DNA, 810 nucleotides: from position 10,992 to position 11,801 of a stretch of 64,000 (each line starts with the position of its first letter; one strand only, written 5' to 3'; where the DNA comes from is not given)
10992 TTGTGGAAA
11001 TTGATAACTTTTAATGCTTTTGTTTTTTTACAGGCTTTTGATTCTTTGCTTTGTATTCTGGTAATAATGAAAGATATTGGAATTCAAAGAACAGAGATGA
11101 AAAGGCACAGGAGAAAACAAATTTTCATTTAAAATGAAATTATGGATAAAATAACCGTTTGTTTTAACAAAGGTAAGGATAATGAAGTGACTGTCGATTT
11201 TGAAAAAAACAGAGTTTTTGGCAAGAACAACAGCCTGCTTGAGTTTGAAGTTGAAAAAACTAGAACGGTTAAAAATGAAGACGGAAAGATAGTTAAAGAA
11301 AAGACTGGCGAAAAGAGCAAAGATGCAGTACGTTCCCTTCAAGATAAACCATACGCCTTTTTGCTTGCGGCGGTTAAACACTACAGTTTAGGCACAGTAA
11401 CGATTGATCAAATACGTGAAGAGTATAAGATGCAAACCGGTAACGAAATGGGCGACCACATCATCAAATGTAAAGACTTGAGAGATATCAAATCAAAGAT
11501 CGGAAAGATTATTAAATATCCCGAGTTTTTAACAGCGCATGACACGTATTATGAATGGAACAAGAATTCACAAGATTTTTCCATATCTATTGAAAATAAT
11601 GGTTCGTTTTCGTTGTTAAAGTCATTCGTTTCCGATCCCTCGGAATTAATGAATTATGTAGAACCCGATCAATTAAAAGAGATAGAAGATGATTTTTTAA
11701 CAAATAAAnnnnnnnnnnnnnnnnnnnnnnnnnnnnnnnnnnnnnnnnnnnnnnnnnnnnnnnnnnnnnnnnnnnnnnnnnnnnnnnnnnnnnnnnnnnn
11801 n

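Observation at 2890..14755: AT-rich ~12 kb island: a STAND regulator divergent from an 8-gene operon of secreted wall-hydrolase-like and unrecognisable proteins (candidate undescribed system)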

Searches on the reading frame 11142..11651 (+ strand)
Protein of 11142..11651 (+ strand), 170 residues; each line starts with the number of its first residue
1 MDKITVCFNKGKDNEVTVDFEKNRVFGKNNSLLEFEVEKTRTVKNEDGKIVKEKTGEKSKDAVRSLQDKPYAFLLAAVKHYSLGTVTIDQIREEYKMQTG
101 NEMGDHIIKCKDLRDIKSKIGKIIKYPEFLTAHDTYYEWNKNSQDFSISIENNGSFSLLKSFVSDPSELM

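Call 103: search_protein_families(library=pfam, alignment_id=A11, max_evalue=10)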
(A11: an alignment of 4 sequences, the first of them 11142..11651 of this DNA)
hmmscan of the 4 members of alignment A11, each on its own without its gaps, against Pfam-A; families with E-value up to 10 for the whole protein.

A. member 1, window:11142-11651:+ (170 aa): 2 families
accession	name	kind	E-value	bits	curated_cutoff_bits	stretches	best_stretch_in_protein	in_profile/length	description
PF10475.15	Vps54_N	-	0.06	13.1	27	1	91-147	105-161/291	Vacuolar-sorting protein 54, of GARP complex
PF14013.11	MT0933_antitox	-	0.067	13.9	27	1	48-69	23-44/49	MT0933-like antitoxin protein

B. families by the number of members that match (of 4 scanned): 2 families
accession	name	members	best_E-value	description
PF10475.15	Vps54_N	1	0.06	Vacuolar-sorting protein 54, of GARP complex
PF14013.11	MT0933_antitox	1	0.067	MT0933-like antitoxin protein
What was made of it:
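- On Avs / bNACHT anti-phage defence: Pfam on the N-terminal 170 aa up to E 10 gives nothing meaningful (call 103).
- No recognisable effector domain at the N-terminus (call 103).
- Tried and rejected: Pfam gave nothing (call 103).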
